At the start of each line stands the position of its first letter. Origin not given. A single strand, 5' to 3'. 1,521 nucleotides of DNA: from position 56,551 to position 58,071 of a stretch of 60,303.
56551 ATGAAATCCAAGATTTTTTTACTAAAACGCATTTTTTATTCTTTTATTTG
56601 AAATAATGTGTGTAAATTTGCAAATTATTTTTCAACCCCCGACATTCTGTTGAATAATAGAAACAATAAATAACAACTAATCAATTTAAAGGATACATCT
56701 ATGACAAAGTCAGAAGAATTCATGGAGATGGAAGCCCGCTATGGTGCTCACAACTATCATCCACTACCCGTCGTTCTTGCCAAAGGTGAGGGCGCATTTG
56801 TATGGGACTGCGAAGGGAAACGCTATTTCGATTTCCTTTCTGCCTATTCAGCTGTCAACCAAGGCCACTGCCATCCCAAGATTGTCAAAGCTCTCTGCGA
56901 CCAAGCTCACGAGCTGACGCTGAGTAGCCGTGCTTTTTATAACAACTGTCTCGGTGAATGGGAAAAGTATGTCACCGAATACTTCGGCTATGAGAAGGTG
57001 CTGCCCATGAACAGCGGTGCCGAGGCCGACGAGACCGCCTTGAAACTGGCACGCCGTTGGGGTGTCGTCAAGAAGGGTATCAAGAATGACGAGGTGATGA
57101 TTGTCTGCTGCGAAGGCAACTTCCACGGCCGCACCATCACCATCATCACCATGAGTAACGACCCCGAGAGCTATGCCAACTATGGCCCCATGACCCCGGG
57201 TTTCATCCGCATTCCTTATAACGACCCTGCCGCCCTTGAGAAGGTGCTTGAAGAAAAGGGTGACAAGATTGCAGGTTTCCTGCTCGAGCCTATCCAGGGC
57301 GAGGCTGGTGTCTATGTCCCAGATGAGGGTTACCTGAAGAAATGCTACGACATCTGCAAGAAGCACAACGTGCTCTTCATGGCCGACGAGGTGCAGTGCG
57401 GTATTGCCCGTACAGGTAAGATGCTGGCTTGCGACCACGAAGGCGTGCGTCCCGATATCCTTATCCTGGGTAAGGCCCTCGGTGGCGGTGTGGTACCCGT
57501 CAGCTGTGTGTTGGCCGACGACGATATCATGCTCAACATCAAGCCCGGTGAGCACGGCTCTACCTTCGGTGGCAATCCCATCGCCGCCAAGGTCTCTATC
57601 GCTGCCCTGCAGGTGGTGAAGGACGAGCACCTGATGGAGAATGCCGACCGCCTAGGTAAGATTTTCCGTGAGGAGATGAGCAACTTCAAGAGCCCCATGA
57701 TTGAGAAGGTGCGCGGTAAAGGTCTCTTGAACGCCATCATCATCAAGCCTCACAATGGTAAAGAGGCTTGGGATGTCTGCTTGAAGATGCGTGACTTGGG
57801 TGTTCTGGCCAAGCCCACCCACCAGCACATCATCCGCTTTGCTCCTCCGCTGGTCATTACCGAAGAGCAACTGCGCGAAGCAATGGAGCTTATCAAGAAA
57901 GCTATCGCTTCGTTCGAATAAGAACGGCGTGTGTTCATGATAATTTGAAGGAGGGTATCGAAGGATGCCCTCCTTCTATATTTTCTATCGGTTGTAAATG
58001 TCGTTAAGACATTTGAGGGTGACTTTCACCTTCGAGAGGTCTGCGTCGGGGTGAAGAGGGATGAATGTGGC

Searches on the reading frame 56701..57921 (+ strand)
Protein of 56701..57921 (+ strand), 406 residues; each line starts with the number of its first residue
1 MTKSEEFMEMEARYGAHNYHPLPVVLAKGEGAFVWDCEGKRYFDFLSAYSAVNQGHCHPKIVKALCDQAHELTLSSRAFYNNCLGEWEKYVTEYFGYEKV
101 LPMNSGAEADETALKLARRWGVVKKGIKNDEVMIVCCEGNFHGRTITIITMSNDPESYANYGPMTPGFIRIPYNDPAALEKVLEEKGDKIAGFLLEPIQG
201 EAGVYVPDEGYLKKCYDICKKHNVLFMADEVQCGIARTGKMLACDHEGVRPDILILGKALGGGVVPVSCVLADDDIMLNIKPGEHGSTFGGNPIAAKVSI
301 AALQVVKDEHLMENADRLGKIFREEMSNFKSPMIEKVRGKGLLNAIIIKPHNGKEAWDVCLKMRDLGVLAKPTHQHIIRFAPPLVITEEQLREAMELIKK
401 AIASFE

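Call 11: search_protein_families(library=pfam, proteins=[window:56701-57921:+])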
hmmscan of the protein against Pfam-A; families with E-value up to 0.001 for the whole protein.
window:56701-57921:+ (406 aa): 1 family
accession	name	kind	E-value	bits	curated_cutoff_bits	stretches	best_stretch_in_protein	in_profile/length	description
PF00202.27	Aminotran_3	-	6.6e-126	420.7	30.5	1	14-402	1-403/403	Aminotransferase class-III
